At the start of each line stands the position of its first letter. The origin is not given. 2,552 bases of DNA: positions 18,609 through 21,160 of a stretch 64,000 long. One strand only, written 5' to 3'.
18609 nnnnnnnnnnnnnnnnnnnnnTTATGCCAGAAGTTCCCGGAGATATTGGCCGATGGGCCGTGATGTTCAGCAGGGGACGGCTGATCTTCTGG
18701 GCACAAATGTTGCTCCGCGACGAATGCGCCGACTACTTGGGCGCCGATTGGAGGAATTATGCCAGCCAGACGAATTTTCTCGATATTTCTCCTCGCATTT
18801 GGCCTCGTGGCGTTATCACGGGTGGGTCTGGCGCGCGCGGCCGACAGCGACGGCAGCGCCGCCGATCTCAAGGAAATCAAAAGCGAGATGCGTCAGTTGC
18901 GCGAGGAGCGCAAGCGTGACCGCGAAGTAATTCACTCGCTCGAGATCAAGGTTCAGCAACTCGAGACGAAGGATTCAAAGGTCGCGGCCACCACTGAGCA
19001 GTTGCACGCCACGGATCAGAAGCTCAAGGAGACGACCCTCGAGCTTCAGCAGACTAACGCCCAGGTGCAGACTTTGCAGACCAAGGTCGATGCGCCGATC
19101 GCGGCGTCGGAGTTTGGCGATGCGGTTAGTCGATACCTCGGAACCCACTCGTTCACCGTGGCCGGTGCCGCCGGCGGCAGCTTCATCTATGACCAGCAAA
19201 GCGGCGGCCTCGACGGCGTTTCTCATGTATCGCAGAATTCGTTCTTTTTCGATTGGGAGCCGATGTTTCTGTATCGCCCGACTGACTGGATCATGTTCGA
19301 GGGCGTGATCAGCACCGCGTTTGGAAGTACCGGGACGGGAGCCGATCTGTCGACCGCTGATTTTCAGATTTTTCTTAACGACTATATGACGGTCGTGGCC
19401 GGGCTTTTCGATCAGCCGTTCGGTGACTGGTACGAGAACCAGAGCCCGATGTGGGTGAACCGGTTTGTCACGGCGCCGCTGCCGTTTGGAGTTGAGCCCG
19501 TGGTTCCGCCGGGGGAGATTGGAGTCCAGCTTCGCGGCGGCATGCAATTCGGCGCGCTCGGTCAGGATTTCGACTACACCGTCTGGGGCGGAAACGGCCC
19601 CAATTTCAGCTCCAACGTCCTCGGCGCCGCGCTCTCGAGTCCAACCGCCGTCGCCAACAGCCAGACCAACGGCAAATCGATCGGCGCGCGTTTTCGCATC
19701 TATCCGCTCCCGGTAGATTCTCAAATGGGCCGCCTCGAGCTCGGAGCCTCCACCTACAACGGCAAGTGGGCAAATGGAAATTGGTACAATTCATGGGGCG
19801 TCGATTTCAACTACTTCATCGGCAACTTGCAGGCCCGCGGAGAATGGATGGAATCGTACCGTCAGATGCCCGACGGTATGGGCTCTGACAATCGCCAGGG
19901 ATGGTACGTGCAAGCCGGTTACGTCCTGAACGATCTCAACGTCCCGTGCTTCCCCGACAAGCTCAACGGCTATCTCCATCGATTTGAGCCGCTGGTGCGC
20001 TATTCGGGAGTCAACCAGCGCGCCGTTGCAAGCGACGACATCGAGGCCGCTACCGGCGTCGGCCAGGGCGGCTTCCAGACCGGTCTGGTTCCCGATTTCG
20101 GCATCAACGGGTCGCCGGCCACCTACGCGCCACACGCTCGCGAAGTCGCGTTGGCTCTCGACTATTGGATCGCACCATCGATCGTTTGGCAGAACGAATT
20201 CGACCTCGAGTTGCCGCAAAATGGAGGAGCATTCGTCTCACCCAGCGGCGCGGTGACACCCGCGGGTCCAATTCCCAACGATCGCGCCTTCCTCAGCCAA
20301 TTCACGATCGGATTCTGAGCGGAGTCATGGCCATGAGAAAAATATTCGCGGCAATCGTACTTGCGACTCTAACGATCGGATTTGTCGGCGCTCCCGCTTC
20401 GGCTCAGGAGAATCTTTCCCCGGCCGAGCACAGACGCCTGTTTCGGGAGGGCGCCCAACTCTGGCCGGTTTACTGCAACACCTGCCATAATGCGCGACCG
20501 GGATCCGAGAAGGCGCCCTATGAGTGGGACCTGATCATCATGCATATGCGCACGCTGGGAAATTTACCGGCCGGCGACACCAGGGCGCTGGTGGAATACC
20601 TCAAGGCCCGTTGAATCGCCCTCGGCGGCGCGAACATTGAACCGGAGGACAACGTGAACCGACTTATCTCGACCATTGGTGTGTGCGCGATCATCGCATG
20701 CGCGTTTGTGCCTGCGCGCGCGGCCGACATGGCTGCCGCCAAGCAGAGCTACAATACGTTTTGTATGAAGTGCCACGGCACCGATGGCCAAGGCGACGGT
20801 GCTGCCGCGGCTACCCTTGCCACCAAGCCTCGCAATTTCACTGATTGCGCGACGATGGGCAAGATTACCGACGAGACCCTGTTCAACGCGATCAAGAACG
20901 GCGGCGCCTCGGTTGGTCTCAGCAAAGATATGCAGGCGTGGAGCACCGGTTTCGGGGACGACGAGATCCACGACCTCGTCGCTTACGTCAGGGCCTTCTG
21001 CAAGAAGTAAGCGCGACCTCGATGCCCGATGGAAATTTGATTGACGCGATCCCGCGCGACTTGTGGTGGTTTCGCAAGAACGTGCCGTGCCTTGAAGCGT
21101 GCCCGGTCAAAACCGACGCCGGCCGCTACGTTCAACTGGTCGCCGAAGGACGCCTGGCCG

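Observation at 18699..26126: Rieske/cytochrome b complex encoded with a GltD-like NAD(P)H flavoprotein, a porin and four c-type cytochromes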

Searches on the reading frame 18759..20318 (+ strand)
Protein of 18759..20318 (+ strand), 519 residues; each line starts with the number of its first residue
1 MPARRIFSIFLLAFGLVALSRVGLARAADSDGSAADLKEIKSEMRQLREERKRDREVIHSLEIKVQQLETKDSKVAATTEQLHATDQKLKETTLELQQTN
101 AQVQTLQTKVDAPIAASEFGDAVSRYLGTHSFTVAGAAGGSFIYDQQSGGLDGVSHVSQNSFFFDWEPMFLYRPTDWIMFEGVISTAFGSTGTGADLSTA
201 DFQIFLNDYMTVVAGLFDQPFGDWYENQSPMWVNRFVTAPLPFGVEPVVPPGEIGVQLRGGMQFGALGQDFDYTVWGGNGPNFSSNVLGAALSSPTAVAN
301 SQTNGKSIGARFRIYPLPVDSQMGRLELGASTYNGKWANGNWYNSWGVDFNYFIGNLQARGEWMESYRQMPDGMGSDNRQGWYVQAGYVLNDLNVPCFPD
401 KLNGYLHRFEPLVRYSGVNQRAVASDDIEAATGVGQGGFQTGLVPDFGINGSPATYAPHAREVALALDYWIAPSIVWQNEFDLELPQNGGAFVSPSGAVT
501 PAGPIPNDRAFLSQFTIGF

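Call 3: search_protein_families(library=pfam, proteins=[window:18759-20318:+], max_evalue=0.01)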
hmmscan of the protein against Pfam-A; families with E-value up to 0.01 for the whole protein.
window:18759-20318:+ (519 aa): 2 families
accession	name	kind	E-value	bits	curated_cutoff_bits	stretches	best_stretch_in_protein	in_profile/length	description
PF07396.17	Porin_O_P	-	0.00081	19.2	20.9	0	302-392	187-277/370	Phosphate-selective porin O and P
PF00261.25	Tropomyosin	-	0.0031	17.4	38.6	1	39-112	143-213/242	Tropomyosin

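Call 45: search_protein_families(library=ncbifam, proteins=[window:18759-20318:+], max_evalue=0.001)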
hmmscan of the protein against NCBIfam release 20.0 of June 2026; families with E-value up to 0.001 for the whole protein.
window:18759-20318:+ (519 aa): 0 families

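Call 49: find_homologous_proteins(query=window:18759-20318:+, max_evalue=0.00001)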
Query window:18759-20318:+ (519 aa): 599 proteins with E <= 0.00001 among 8000 candidates; the best 120 are listed.
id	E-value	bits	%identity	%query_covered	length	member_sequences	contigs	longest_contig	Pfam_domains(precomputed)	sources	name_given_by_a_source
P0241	0.0e+0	1116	93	100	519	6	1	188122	-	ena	-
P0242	0.0e+0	1078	88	100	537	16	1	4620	-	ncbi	-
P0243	0.0e+0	1053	87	100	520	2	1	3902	-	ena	-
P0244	0.0e+0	1047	88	100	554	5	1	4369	-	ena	-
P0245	0.0e+0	1042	86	100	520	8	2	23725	-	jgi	jgi:hypothetical protein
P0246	0.0e+0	1027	85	100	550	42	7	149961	-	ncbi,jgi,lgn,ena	jgi:hypothetical protein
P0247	0.0e+0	1026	86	100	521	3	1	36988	-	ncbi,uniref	ncbi:hypothetical protein [Candidatus Binatus sp.]|uniref:hypothetical protein n=1 Tax=Candidatus Bi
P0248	0.0e+0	1020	88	96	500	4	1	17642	-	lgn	-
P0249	0.0e+0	1010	85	100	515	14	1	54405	-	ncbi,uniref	ncbi:hypothetical protein [Candidatus Binatus sp.]|uniref:hypothetical protein n=1 Tax=Candidatus Bi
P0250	1.6e-298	1009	83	100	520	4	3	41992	-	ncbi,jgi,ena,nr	ncbi:MAG TPA: hypothetical protein VMV13_01390 [Candidatus Binataceae bacterium]|nr:hypothetical pro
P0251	3.7e-298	1008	81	100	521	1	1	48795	-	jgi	jgi:Sec-independent protein translocase protein TatA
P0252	3.9e-297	1004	83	100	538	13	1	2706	-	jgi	-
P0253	2.9e-295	998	81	100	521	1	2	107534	-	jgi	jgi:hypothetical protein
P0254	2.8e-294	995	86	96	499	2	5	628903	-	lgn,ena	-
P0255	1.2e-290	983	85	96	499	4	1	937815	PF07396.18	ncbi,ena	-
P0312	1.3e-232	791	66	100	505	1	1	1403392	-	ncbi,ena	-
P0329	1.1e-214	732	64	93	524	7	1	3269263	-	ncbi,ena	-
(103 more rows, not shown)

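Call 50: find_encoding_contigs(protein=P0329, flank=7000, max_places=2)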
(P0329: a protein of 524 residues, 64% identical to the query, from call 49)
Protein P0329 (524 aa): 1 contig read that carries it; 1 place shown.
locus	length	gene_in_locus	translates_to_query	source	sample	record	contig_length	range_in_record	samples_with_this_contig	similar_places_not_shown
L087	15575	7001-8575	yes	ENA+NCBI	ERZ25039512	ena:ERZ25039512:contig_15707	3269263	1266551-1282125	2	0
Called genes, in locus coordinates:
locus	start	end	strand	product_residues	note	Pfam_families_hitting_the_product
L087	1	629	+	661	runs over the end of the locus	PF00296:Bac_luciferase, PF00561:Abhydrolase_1, PF12146:Hydrolase_4, PF12697:Abhydrolase_6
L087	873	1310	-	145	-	PF02310:B12-binding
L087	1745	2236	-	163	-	PF01642:MM_CoA_mutase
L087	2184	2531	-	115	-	PF01642:MM_CoA_mutase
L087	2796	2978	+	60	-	-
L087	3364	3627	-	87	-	-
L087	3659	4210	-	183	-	PF00296:Bac_luciferase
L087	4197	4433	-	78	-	PF00296:Bac_luciferase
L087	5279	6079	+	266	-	PF24684:Vgb_lyase (weak)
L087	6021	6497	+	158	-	PF24684:Vgb_lyase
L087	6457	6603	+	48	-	-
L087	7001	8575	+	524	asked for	-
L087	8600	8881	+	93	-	-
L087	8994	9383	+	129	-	PF00034:Cytochrom_C, PF13442:Cytochrome_CBB3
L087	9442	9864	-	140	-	-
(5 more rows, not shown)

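Call 51: find_encoding_contigs(protein=P0312, flank=7000, max_places=2)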
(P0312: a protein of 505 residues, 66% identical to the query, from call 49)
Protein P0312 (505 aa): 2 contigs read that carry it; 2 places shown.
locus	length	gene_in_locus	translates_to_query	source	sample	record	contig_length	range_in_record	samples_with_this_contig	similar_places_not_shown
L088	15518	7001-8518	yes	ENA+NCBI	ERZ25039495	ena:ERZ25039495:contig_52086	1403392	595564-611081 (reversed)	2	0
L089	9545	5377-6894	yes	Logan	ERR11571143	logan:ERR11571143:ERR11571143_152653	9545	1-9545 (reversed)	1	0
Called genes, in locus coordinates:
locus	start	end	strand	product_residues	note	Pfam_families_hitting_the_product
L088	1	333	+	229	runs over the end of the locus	PF07963:N_methyl (weak)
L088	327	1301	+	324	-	PF21687:T2SSK_1st, PF12836:HHH_3 (faint), PF03934:T2SSK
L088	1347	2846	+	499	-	PF05134:T2SSL, PF05137:PilN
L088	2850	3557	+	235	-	PF04612:T2SSM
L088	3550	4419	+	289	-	-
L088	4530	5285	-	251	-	PF00561:Abhydrolase_1, PF12146:Hydrolase_4, PF12697:Abhydrolase_6, PF20408:Abhydrolase_11 (faint)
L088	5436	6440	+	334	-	PF00296:Bac_luciferase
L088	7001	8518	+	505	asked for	-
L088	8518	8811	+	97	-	-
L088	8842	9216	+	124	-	PF13442:Cytochrome_CBB3, PF00034:Cytochrom_C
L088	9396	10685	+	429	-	PF00296:Bac_luciferase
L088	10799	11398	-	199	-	PF00574:CLP_protease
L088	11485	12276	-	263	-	PF00005:ABC_tran, PF13304:AAA_21 (faint), PF12399:BCA_ABC_TP_C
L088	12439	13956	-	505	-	PF00479:G6PD_N, PF02781:G6PD_C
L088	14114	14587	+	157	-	PF04892:VanZ-LLP1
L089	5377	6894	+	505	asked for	-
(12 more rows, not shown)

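Call 60: predict_structure(alignment_id=A2)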
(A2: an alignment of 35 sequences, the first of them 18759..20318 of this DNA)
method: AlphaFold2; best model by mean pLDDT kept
length: 519 residues; sequences in the alignment: 35
mean_pLDDT: 66.9   pTM: 0.61
mean pLDDT of the five models: 66.9, 65.1, 64.8, 53.4, 51.5
residues with pLDDT >= 90: 14; 70-90: 258; 50-70: 117; < 50: 130
segments of 3 or more residues with pLDDT < 50: 21-39, 67-93, 98-129, 222-243, 295-301, 433-451
pLDDT, mean of each block of 10 residues (from residue 1): 68 66 32 43 62 72 55 35 41 48 42 44 44 67 65 56 67 79 65 61 84 76 38 35 56 79 87 85 77 51 69 88 87 84 87 86 85 81 84 89 88 84 74 46 35 65 83 77 80 82 73 72
secondary structure, 60 per line:
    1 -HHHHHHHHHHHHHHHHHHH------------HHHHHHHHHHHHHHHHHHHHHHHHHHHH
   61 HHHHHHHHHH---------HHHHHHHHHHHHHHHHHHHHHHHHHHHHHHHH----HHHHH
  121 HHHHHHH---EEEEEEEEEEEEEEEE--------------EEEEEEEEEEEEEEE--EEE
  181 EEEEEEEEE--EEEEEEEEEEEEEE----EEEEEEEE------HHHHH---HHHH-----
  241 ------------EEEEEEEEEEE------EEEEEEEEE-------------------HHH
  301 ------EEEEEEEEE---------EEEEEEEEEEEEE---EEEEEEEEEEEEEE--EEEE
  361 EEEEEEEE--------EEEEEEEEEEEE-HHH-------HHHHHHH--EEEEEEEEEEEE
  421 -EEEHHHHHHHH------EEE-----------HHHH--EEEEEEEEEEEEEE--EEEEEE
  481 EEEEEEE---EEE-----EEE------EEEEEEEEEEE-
elements in order: H2-20 H33-70 H80-111 H116-127 E131-146 E161-175 E178-189 E192-205 E210-217 H224-228 H232-235 E253-263 E270-278 E307-315 E325-337 E341-354 E357-368 E377-388 H400-406 E409-420 E422-424 H425-432 E439-441 H453-456 E459-472 E475-487 E491-493 E499-501 E508-518

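Call 64: fold_search(model_id=the predicted structure, library=pdb)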
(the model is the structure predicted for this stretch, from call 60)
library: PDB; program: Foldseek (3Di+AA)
matches with E <= 10: 840; with E <= 0.001: 275
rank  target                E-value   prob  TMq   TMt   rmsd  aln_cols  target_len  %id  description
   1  8bym_A                2.4e-12  1.00  0.42  0.64   7.9       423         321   13  Outer membrane attachment porin OmpM1 from Veillonella parvula (released 2023-11-08)
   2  2o4v_A                5.1e-12  1.00  0.47  0.58   8.4       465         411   12  An arginine ladder in OprP mediates phosphate specific transfer across the outer membrane (released 2006-12-26)
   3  8bys_B                7.8e-12  1.00  0.43  0.66   8.0       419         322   12  Outer membrane attachment porin OmpM1 from Veillonella parvula, native (released 2023-11-08)
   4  9a32_MODEL_1_A        7.8e-12  1.00  0.38  0.51  14.0       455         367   10  Model of E. coli OmpC by in-cell photo-crosslinking MS and deep learning (released 2023-02-24)
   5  4rjw                  1.0e-11  1.00  0.48  0.57   8.3       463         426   11  Crystal structure of Pseudomonas aeruginosa OprO (released 2015-10-21)
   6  8bys_A                1.5e-11  1.00  0.42  0.63   8.2       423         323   13  Outer membrane attachment porin OmpM1 from Veillonella parvula, native (released 2023-11-08)
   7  6ehb_B                3.2e-11  1.00  0.42  0.65   7.6       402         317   12  OmpU, an outer membrane protein, of Vibrio cholerae (released 2018-04-25)
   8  8byt_A                3.2e-11  1.00  0.42  0.66   7.1       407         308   13  Outer membrane attachment porin OmpM1 from Veillonella parvula, C3 symmetry (released 2023-11-08)
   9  2fgq                  4.7e-11  1.00  0.43  0.65   8.0       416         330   10  High resolution X-ray structure of Omp32 in complex with malate (released 2006-01-31)
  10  4rjx                  5.2e-11  1.00  0.47  0.57   8.9       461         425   11  Crystal structure of the OprO mutant protein F62Y/D114Y (released 2015-10-21)
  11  6ehb_C                9.3e-11  1.00  0.42  0.65   7.5       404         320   12  OmpU, an outer membrane protein, of Vibrio cholerae (released 2018-04-25)
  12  1e54_A                1.4e-10  1.00  0.45  0.67   6.9       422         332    9  Anion-selective porin from Comamonas acidovorans (released 2001-07-12)
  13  6v78_A                2.4e-10  1.00  0.45  0.63   7.9       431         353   12  OmpK37 porin (released 2020-04-01)
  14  6ehb_A                2.8e-10  1.00  0.42  0.66   7.1       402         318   12  OmpU, an outer membrane protein, of Vibrio cholerae (released 2018-04-25)
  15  6ehf                  3.0e-10  1.00  0.40  0.61   8.7       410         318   10  OmpT (in-vitro folded), an outer membrane protein Vibrio cholerae (trimer form) (released 2018-04-25)
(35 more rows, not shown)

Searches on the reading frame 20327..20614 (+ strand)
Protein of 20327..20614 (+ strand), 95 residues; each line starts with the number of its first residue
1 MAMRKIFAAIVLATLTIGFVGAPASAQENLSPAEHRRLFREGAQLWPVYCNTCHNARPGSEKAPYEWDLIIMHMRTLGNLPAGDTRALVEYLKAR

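Call 3: search_protein_families(library=pfam, proteins=[window:20327-20614:+], max_evalue=0.01)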
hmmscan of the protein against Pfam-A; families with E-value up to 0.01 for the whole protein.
window:20327-20614:+ (95 aa): 1 family
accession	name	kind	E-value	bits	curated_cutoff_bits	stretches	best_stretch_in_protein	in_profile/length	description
PF13442.11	Cytochrome_CBB3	-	0.00066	20.4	27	0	39-67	3-32/68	Cytochrome C oxidase, cbb3-type, subunit III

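Call 45: search_protein_families(library=ncbifam, proteins=[window:20327-20614:+], max_evalue=0.001)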
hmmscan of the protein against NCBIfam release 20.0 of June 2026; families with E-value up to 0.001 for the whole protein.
window:20327-20614:+ (95 aa): 0 families

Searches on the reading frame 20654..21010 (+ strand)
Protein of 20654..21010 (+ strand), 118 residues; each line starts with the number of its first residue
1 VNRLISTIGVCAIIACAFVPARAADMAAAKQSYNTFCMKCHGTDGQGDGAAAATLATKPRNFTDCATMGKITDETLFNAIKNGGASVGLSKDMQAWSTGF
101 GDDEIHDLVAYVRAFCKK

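Call 3: search_protein_families(library=pfam, proteins=[window:20654-21010:+], max_evalue=0.01)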
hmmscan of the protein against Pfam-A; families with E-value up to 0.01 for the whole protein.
window:20654-21010:+ (118 aa): 2 families
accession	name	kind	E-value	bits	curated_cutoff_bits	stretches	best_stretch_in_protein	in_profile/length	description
PF13442.11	Cytochrome_CBB3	-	5.2e-11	43.1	27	1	25-112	2-68/68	Cytochrome C oxidase, cbb3-type, subunit III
PF00034.26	Cytochrom_C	-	2.8e-09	38.6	21.3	1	27-113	2-87/90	Cytochrome c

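Call 45: search_protein_families(library=ncbifam, proteins=[window:20654-21010:+], max_evalue=0.001)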
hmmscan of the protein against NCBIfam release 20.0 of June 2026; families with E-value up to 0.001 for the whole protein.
window:20654-21010:+ (118 aa): 5 families
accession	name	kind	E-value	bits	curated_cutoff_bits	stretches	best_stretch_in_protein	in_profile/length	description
NF011054.0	PRK14486.1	equivalog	1e-09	38.4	447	1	23-114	212-289/294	putative bifunctional cbb3-type cytochrome c oxidase subunit II/cytochrome c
NF033864.1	cytochrome579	equivalog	6.6e-08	32.5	280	1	19-84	42-109/179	cytochrome 579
TIGR00782.1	ccoP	equivalog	8.3e-07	28.6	179.95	1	24-115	201-281/285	cytochrome-c oxidase, cbb3-type subunit III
NF045930.1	Cytc6PetJCyano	equivalog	5.8e-05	23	135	1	7-113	8-103/110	cytochrome c6 PetJ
NF050122.1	bc1_QcrC_actin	exception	0.00052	19.4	200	0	22-50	37-65/253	cytochrome bc1 complex diheme cytochrome c subunit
